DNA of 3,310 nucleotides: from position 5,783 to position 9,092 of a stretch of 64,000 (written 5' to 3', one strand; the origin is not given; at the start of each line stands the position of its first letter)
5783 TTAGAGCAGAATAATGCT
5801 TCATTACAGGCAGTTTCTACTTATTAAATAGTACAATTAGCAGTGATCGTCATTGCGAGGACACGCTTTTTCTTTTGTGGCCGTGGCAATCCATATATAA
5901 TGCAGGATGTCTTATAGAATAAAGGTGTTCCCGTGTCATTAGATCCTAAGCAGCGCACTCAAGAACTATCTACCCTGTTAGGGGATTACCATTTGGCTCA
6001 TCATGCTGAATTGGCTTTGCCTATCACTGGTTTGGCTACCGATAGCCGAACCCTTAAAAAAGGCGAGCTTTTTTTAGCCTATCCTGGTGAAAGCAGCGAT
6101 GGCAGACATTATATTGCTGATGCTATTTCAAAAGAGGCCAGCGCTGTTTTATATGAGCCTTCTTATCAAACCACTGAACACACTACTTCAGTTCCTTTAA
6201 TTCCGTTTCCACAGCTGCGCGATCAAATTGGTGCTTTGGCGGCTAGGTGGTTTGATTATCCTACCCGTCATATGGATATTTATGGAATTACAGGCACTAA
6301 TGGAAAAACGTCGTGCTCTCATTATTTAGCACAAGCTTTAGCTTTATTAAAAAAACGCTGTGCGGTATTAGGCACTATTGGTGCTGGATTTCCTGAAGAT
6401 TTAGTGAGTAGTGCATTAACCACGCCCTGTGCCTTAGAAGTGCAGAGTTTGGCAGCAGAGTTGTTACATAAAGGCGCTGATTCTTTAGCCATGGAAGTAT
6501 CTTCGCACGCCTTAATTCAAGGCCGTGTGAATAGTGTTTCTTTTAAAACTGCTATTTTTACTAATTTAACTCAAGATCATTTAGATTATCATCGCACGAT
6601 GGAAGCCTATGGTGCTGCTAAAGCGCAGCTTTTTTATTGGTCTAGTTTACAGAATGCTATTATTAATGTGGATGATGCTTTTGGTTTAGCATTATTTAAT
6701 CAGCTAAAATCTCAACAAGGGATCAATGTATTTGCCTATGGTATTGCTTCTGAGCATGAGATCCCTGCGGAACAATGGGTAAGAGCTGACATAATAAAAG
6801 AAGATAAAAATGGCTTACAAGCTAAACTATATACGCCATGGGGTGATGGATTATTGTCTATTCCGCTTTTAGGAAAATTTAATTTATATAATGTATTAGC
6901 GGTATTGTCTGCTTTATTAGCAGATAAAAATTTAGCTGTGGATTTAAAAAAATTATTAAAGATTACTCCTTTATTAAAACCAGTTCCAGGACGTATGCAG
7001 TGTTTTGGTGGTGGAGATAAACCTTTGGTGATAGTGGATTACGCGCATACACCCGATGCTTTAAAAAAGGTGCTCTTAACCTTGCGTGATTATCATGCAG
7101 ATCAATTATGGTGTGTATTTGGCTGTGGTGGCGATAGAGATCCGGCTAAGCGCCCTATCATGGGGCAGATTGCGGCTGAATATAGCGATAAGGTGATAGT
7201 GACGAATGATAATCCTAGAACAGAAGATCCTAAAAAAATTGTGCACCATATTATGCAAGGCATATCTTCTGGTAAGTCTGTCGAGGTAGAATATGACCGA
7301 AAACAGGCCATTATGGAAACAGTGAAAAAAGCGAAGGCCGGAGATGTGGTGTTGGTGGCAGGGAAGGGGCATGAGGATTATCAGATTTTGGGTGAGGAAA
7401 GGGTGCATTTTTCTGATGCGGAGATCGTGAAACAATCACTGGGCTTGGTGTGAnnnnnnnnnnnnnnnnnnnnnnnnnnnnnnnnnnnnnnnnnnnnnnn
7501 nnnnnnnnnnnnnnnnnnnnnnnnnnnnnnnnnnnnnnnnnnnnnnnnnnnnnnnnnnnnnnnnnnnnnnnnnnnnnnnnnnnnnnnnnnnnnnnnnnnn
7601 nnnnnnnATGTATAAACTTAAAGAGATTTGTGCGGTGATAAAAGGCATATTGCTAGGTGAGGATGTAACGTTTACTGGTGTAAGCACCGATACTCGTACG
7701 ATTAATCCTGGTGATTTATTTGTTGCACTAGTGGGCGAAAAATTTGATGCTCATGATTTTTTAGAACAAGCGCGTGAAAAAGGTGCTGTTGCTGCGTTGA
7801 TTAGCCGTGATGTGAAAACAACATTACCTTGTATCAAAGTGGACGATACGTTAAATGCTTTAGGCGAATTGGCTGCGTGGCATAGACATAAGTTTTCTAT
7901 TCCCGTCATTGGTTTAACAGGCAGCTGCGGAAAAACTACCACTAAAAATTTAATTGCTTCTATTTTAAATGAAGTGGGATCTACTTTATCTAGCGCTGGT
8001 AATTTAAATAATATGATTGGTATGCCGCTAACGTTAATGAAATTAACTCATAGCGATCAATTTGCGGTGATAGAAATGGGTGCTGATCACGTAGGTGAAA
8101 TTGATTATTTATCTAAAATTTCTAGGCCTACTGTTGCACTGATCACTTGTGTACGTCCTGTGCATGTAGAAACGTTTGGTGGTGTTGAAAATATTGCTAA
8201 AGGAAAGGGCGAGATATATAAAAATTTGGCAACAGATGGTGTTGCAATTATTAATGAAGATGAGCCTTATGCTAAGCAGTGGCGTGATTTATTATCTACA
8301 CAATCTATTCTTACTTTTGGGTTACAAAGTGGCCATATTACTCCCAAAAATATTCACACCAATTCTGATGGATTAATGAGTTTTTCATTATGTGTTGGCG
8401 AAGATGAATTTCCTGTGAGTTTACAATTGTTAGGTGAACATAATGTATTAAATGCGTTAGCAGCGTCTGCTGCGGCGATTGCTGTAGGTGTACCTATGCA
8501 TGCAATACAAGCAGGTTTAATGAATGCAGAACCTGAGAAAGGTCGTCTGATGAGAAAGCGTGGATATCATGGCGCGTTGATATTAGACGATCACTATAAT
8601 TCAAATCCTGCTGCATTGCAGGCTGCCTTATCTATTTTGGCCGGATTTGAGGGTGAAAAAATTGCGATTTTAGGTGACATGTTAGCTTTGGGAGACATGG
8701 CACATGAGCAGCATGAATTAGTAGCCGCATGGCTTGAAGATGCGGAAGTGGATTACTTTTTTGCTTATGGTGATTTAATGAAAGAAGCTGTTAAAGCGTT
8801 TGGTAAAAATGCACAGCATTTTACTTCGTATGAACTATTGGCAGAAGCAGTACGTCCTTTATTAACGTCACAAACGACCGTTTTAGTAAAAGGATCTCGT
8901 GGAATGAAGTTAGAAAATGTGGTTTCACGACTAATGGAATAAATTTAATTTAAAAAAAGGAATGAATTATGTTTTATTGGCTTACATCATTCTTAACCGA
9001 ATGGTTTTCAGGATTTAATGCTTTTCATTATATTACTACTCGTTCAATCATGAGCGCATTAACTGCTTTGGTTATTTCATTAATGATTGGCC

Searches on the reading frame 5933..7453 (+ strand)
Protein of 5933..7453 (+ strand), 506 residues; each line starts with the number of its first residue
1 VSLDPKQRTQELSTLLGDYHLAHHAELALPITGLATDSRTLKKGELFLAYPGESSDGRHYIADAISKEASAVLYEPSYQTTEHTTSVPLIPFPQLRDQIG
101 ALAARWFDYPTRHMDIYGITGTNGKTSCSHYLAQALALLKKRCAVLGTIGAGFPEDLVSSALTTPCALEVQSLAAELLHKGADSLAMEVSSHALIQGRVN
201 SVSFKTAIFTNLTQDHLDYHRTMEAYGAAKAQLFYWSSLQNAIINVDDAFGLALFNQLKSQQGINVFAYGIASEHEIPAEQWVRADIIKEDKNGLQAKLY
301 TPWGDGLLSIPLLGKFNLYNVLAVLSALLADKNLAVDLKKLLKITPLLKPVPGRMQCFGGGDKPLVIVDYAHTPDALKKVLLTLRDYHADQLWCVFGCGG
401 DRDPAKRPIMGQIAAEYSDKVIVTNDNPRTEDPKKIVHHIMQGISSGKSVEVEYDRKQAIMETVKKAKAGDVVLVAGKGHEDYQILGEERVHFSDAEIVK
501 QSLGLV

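Call 37: find_homologous_proteins(query=window:5933-7453:+, max_evalue=1e-80)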
Query window:5933-7453:+ (506 aa): 7519 proteins with E <= 1e-80 among 8000 candidates; the best 120 are listed.
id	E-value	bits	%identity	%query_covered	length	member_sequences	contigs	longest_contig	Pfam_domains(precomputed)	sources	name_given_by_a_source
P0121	0.0e+0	1146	100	100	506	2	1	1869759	PF02875.27,PF08245.19,PF01225.31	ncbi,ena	-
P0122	1.3e-218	745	66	99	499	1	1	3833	PF02875.27,PF08245.19,PF01225.31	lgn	-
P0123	2.7e-192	658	61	97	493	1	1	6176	PF02875.27,PF08245.19,PF01225.31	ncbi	ncbi:MAG: UDP-N-acetylmuramoyl-L-alanyl-D-glutamate--2,6-diaminopimelate ligase [Gammaproteobacteria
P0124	1.4e-185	636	57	97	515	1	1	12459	PF02875.27,PF08245.19,PF01225.31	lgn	-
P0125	1.5e-184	633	60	98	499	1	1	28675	PF02875.27,PF08245.19,PF01225.31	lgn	-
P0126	8.9e-181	620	58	98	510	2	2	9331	PF02875.27,PF08245.19,PF01225.31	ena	-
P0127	1.0e-146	508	51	95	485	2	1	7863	PF02875.27,PF08245.19,PF01225.31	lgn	-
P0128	4.5e-146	506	48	94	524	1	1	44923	PF02875.27,PF08245.19,PF01225.31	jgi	jgi:UDP-N-acetylmuramoyl-L-alanyl-D-glutamate--2,6-diaminopimelate ligase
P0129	1.5e-144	501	50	95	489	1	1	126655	PF02875.27,PF08245.19,PF01225.31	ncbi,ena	-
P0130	8.2e-144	498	52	99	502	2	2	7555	PF02875.27,PF08245.19,PF01225.31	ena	-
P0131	3.8e-143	496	51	93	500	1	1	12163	PF02875.27,PF08245.19,PF01225.31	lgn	-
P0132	1.2e-142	494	51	94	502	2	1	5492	PF02875.27,PF08245.19,PF01225.31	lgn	-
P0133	1.6e-142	494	52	93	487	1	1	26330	PF02875.27,PF08245.19,PF01225.31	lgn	-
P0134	2.1e-142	494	50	93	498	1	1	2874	PF02875.27,PF08245.19,PF01225.31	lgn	-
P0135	5.0e-142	492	48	97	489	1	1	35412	PF02875.27,PF08245.19,PF01225.31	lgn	-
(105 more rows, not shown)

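Call 39: find_encoding_contigs(protein=P0122, flank=2500, max_places=2)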
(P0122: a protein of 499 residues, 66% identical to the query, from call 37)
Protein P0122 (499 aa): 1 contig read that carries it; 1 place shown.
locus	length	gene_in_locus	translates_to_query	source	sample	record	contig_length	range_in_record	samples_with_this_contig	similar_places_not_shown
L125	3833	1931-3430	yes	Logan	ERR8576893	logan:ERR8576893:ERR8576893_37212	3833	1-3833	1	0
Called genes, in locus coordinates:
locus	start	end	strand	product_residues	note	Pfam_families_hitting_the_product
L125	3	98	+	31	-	?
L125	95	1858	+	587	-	PF03717:PBP_dimer, PF21922:PBP_dimer_2 (weak), PF00905:Transpeptidase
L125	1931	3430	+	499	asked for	PF01225:Mur_ligase, PF08245:Mur_ligase_M, PF02875:Mur_ligase_C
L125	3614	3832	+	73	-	?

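Call 40: find_encoding_contigs(protein=P0125, flank=2500, max_places=2)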
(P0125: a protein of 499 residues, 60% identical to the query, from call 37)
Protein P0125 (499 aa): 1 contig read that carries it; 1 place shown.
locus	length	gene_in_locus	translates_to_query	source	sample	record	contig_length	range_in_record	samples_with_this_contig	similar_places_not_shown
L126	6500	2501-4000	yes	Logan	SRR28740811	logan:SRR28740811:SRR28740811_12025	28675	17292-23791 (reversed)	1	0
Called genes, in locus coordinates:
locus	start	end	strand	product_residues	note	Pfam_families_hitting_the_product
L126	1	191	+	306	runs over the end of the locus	PF01795:Methyltransf_5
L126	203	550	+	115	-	PF04999:FtsL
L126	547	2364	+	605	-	PF03717:PBP_dimer, PF00905:Transpeptidase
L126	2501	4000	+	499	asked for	PF01225:Mur_ligase, PF08245:Mur_ligase_M, PF02875:Mur_ligase_C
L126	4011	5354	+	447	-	PF01225:Mur_ligase, PF08245:Mur_ligase_M, PF02875:Mur_ligase_C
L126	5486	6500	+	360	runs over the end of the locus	PF10555:MraY_sig1 (weak), PF00953:Glycos_transf_4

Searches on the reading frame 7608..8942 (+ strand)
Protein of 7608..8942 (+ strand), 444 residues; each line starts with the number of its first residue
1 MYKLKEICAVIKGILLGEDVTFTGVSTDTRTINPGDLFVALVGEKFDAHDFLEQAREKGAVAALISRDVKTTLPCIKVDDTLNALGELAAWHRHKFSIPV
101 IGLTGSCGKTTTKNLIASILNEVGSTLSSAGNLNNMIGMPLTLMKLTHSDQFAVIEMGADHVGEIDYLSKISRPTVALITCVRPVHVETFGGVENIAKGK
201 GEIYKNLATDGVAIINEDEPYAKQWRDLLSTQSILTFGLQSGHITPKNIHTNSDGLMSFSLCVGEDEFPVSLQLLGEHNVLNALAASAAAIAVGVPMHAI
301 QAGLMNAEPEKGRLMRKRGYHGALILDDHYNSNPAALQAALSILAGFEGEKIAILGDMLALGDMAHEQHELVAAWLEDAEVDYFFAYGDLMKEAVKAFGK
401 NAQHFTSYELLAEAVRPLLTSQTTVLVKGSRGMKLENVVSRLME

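Call 75: search_protein_families(library=pfam, proteins=[window:7608-8942:+], max_evalue=0.001)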
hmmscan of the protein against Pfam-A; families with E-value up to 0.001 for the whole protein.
window:7608-8942:+ (444 aa): 3 families
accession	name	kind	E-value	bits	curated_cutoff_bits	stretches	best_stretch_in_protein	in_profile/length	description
PF08245.18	Mur_ligase_M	-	4.1e-46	157.9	24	1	104-290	2-200/200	Mur ligase middle domain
PF02875.26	Mur_ligase_C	-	7.5e-15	56.3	28.4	1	312-431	1-127/127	Mur ligase, glutamate ligase domain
PF01225.30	Mur_ligase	-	3.8e-08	34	21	1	22-90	2-92/95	Mur ligase family, catalytic domain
